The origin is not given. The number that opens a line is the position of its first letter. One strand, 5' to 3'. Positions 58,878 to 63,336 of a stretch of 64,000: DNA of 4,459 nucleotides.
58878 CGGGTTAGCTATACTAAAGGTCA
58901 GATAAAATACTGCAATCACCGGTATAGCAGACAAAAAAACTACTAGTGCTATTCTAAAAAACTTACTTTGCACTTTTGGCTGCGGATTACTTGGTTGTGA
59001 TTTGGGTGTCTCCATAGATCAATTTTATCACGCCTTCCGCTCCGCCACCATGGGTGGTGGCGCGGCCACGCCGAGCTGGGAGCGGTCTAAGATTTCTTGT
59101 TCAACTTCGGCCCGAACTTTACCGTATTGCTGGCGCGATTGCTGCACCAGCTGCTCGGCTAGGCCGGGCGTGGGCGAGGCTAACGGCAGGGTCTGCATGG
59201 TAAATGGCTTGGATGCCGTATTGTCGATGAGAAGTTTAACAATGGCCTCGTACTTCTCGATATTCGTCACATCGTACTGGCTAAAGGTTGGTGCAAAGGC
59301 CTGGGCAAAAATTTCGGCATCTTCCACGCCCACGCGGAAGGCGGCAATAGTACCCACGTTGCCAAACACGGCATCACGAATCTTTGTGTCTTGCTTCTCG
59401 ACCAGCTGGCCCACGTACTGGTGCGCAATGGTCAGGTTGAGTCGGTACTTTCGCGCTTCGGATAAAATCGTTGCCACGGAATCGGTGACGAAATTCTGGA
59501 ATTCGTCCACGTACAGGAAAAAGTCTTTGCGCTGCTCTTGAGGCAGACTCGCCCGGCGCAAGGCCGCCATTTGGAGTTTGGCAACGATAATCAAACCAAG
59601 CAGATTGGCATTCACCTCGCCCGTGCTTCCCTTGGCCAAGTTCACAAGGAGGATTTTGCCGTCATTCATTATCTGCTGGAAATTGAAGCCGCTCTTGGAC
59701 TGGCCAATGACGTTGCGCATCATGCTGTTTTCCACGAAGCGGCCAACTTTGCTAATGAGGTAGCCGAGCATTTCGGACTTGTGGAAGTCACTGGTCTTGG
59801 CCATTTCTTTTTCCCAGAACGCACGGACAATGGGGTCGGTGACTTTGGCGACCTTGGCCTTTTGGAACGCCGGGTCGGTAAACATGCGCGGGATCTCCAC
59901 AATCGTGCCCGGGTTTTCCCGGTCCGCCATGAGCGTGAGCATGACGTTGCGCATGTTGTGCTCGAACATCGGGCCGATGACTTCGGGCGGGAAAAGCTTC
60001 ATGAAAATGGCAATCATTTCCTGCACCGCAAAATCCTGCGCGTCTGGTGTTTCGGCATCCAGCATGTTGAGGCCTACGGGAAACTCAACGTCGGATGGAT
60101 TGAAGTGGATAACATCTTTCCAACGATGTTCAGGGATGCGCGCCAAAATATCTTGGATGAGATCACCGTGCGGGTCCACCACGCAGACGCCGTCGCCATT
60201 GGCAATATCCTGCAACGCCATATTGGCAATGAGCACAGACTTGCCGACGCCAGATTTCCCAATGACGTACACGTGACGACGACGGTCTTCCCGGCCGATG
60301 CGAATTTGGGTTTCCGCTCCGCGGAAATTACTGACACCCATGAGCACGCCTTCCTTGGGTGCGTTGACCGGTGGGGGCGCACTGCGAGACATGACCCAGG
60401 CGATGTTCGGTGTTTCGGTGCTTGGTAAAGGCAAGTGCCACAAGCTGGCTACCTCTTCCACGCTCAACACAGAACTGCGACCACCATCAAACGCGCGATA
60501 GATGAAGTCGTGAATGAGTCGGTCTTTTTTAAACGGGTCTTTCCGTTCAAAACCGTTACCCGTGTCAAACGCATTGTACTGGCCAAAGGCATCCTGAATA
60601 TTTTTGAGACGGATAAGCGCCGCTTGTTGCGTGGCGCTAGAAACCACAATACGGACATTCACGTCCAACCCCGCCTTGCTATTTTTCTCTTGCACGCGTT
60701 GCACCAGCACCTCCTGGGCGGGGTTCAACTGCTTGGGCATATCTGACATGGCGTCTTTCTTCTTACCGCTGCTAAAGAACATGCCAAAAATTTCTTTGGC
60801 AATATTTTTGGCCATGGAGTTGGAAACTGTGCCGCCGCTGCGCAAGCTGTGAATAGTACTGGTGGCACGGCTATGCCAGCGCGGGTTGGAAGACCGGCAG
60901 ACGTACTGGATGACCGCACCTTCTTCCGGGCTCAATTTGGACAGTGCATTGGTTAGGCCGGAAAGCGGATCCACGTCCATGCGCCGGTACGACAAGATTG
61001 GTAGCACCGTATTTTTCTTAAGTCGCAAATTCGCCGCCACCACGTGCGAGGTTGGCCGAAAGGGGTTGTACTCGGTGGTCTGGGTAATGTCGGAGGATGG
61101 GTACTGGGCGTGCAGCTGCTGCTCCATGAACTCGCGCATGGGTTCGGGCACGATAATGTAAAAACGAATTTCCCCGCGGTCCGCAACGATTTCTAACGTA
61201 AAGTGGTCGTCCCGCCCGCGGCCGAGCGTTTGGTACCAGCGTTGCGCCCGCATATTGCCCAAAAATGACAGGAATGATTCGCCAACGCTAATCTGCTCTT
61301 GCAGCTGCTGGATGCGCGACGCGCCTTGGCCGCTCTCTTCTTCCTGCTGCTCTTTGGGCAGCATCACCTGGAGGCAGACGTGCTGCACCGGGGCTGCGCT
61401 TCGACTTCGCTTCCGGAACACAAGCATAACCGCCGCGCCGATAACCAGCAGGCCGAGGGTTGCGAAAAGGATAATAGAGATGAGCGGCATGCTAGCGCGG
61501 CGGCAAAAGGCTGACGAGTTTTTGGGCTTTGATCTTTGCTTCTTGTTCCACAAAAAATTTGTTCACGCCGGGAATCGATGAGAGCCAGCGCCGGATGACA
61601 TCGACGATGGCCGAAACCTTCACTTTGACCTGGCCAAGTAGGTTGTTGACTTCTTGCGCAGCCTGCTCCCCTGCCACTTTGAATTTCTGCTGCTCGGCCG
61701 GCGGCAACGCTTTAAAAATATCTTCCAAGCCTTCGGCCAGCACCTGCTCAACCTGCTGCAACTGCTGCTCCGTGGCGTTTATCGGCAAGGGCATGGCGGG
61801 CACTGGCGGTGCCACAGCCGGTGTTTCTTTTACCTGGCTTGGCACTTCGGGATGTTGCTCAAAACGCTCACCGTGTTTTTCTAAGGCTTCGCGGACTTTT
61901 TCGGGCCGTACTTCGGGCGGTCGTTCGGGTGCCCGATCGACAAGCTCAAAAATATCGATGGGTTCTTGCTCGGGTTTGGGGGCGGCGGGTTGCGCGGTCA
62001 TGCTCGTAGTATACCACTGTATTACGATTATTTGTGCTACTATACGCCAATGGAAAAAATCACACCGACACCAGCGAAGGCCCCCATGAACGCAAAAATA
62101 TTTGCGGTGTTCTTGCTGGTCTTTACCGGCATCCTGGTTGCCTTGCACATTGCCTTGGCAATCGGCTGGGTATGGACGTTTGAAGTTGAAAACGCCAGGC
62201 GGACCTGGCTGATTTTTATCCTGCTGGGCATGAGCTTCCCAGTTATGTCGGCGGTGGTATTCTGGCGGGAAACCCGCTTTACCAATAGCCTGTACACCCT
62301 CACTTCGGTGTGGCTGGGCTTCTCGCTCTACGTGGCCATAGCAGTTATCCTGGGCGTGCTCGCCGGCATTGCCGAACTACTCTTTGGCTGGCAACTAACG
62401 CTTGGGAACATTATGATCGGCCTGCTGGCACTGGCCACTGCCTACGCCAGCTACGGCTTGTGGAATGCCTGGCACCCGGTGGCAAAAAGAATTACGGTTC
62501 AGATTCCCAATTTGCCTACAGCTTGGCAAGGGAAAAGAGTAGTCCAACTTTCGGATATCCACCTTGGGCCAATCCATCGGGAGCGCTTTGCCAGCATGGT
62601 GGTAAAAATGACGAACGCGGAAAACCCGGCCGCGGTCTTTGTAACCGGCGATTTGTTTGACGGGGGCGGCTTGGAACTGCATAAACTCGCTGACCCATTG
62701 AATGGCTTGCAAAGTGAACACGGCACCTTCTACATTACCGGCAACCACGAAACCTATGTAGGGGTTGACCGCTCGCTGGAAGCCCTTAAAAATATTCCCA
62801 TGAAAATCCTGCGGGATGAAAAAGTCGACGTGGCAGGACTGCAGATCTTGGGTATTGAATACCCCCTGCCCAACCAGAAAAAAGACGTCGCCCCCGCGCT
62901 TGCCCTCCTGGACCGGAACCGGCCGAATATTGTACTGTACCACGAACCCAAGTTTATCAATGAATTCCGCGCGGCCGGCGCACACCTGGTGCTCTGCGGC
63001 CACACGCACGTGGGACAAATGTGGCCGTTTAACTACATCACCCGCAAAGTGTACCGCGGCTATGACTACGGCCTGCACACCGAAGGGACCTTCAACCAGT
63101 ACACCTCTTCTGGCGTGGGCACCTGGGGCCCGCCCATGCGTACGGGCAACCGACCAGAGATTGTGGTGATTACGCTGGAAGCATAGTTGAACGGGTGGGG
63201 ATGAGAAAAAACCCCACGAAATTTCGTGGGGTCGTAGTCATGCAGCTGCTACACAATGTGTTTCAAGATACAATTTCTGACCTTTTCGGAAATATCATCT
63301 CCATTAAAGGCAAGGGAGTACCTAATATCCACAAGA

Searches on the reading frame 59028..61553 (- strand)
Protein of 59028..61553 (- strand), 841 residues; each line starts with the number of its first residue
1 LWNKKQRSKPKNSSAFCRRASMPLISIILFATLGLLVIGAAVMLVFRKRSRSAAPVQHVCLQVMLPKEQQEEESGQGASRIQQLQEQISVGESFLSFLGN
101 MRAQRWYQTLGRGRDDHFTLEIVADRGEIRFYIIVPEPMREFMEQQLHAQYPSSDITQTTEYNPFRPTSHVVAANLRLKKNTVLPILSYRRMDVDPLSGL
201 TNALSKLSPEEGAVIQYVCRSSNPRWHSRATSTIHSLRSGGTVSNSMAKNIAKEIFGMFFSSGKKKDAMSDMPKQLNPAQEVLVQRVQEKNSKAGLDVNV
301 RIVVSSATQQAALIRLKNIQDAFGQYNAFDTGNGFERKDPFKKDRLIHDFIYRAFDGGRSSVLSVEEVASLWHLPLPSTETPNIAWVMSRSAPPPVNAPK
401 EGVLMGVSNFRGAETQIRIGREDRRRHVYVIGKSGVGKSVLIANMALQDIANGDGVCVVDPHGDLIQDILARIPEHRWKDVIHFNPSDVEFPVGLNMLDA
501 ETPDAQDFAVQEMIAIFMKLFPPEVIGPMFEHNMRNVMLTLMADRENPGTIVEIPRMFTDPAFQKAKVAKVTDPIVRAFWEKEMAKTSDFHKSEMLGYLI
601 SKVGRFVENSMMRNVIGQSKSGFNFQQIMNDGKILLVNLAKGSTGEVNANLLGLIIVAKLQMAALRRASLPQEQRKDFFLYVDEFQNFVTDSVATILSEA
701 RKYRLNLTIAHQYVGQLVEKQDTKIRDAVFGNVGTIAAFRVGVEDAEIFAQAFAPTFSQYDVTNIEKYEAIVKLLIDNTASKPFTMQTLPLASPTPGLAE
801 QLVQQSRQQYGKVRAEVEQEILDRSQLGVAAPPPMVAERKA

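Call 66: find_encoding_contigs(protein=window:59028-61553:-, flank=10000, max_places=3)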
Protein window:59028-61553:- (841 aa): no gene with exactly this product is on record in the collection.

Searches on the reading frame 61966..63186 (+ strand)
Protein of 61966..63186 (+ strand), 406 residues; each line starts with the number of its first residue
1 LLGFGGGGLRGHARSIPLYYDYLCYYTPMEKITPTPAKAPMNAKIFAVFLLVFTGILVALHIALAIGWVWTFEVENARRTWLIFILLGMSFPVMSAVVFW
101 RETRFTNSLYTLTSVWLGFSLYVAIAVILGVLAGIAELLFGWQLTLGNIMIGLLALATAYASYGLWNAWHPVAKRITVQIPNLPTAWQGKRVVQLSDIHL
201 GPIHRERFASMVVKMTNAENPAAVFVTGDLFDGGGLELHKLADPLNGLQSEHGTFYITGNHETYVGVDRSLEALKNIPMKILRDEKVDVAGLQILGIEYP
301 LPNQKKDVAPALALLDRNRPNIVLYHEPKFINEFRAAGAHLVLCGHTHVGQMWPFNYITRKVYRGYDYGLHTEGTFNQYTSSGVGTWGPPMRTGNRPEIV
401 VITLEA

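Call 65: find_encoding_contigs(protein=window:61966-63186:+, flank=10000, max_places=2)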
Protein window:61966-63186:+ (406 aa): no gene with exactly this product is on record in the collection.
